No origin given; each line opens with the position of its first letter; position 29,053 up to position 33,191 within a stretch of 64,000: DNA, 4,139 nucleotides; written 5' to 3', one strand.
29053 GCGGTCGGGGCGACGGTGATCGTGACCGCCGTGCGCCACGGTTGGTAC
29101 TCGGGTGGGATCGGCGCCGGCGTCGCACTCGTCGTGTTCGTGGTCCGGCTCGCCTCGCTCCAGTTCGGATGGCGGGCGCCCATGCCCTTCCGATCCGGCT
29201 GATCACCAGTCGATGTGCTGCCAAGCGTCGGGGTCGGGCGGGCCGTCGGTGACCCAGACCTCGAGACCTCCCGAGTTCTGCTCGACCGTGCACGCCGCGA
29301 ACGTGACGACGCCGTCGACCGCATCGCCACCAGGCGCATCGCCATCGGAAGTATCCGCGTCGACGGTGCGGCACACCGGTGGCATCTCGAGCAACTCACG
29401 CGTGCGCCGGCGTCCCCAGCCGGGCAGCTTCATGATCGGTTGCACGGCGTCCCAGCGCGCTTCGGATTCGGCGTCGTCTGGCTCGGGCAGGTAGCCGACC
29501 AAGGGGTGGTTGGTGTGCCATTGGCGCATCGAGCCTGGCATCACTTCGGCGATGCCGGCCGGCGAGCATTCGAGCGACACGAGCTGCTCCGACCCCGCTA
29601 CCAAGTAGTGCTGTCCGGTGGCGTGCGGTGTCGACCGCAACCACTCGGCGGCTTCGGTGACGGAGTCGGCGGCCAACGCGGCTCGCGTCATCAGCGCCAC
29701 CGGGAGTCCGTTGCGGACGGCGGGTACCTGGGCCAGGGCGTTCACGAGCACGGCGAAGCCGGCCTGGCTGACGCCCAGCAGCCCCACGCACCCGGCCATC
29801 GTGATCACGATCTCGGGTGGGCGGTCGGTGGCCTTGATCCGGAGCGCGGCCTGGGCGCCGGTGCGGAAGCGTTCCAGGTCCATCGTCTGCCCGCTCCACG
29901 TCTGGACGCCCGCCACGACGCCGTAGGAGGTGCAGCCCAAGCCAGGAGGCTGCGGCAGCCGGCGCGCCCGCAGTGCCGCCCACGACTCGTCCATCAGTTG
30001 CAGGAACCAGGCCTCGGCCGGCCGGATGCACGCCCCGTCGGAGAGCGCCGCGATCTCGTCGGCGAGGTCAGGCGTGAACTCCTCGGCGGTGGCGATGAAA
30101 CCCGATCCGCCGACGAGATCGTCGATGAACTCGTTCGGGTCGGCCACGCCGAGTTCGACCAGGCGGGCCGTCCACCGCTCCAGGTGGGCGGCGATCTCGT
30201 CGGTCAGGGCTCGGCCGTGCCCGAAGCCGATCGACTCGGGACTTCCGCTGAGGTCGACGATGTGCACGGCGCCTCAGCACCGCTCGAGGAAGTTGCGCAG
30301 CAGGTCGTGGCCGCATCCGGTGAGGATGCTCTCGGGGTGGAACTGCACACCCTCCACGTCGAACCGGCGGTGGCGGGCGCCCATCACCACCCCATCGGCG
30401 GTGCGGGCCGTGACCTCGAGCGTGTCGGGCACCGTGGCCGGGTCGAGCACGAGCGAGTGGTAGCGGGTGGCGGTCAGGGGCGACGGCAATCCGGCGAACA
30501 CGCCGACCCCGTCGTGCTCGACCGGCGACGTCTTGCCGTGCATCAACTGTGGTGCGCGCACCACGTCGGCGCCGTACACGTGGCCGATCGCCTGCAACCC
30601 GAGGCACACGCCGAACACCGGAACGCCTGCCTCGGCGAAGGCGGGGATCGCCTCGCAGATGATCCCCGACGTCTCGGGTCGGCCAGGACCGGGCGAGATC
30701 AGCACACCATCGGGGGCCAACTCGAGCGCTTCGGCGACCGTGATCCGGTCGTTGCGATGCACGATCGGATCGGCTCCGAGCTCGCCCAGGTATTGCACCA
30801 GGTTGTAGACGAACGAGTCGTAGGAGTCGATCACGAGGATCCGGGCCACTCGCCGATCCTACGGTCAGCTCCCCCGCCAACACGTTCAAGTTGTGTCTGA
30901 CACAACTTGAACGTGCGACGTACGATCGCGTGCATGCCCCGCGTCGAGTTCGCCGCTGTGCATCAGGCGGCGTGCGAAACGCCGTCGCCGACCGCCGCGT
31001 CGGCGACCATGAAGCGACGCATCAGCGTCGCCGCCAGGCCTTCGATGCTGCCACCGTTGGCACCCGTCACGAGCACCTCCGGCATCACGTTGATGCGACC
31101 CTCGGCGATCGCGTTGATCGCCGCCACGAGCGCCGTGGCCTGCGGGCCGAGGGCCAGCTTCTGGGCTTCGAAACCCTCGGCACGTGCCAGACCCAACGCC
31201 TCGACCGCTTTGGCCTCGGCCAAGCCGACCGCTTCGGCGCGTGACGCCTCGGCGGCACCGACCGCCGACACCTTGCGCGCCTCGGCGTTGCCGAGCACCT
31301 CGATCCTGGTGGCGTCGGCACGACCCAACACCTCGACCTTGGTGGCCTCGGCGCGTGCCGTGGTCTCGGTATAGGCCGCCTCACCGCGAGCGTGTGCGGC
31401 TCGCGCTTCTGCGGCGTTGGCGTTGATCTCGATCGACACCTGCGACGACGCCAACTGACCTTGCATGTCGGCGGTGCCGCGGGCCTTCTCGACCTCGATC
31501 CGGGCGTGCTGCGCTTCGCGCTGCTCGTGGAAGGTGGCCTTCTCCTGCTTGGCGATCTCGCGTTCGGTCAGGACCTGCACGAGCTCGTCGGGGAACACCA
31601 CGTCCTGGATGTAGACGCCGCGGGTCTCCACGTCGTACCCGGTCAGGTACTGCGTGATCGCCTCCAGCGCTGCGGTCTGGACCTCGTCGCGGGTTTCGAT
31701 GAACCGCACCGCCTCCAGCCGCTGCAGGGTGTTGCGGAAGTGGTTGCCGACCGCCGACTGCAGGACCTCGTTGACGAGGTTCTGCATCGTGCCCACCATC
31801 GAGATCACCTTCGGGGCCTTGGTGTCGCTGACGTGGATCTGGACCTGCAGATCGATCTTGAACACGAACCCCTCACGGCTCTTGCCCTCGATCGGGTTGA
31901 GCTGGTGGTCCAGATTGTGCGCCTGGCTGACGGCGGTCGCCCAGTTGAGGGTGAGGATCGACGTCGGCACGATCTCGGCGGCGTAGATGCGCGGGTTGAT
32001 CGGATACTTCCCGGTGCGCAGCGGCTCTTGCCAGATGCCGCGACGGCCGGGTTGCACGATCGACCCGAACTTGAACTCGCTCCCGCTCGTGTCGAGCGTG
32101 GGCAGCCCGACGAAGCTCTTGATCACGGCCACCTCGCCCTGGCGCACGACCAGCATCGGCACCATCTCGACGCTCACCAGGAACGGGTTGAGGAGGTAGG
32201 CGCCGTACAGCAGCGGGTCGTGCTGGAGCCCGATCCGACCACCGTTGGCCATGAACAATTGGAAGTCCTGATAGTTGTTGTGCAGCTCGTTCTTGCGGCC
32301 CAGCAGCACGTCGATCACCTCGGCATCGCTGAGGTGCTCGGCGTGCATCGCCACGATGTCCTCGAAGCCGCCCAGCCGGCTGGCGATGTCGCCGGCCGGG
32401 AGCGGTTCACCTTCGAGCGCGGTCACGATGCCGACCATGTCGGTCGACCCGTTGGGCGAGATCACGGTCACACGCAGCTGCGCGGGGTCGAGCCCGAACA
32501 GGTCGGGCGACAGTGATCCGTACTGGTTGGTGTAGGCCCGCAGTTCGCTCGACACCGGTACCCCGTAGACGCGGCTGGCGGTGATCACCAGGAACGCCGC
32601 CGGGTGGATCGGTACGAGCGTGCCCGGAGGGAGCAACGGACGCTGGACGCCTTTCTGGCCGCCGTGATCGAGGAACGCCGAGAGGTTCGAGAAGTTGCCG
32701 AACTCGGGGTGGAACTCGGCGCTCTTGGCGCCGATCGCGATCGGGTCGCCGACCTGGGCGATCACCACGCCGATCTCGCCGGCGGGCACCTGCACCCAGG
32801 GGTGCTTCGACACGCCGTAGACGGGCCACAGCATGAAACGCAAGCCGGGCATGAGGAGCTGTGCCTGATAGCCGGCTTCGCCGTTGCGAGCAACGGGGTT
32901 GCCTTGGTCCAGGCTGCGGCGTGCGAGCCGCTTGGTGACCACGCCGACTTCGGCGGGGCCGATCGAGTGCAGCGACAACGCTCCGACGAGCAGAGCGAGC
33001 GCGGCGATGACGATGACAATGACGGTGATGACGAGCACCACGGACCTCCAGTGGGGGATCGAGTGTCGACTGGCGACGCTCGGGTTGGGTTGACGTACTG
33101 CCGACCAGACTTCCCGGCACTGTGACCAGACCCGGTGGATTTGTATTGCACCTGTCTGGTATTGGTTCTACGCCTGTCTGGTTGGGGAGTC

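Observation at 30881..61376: Family of 33 to 45 bp perfect palindromes (core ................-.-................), each directly after a stop codon, with compensatory arm substitutions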

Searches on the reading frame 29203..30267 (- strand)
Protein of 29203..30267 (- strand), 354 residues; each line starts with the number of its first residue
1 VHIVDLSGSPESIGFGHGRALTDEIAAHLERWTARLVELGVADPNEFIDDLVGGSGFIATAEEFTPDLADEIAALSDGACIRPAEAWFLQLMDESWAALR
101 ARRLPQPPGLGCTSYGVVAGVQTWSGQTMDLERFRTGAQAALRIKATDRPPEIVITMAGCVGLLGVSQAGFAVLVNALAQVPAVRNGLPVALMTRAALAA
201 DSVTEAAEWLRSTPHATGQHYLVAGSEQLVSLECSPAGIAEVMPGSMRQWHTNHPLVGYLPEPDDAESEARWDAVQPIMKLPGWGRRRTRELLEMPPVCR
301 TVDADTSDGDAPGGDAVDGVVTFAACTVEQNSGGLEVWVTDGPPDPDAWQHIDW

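Call 18: search_protein_families(library=pfam, proteins=[window:29203-30267:-])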
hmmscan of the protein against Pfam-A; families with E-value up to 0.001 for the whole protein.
window:29203-30267:- (354 aa): 1 family
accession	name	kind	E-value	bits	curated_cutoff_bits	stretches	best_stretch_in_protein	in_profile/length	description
PF03417.21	AAT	-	1.5e-11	44.8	23.2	1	155-254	36-140/225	Acyl-coenzyme A:6-aminopenicillanic acid acyl-transferase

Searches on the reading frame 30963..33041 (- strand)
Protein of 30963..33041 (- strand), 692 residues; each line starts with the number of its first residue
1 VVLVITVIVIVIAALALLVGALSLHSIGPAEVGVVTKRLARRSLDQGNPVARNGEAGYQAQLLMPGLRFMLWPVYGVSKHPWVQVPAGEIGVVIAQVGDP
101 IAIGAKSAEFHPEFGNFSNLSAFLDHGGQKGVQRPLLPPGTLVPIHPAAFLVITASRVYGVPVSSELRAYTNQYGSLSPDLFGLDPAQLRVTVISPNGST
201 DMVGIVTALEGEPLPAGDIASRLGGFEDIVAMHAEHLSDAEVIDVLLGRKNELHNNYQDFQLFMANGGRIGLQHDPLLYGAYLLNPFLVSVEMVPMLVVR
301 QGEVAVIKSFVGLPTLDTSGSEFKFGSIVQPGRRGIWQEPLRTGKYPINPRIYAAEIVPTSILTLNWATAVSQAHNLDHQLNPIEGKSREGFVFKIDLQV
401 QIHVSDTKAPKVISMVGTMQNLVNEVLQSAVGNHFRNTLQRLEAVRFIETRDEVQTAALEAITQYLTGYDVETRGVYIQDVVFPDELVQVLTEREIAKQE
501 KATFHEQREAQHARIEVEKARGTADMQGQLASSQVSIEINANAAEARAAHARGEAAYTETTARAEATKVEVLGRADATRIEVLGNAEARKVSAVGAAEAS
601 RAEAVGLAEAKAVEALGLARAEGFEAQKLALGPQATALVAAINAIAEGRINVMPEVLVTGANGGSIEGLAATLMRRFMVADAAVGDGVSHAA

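Call 18: search_protein_families(library=pfam, proteins=[window:30963-33041:-])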
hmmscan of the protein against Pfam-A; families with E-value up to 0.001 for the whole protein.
window:30963-33041:- (692 aa): 1 family
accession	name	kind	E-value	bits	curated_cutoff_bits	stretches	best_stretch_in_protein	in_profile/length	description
PF01145.31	Band_7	-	5.1e-19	69.4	23.6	1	298-511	2-175/176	SPFH domain / Band 7 family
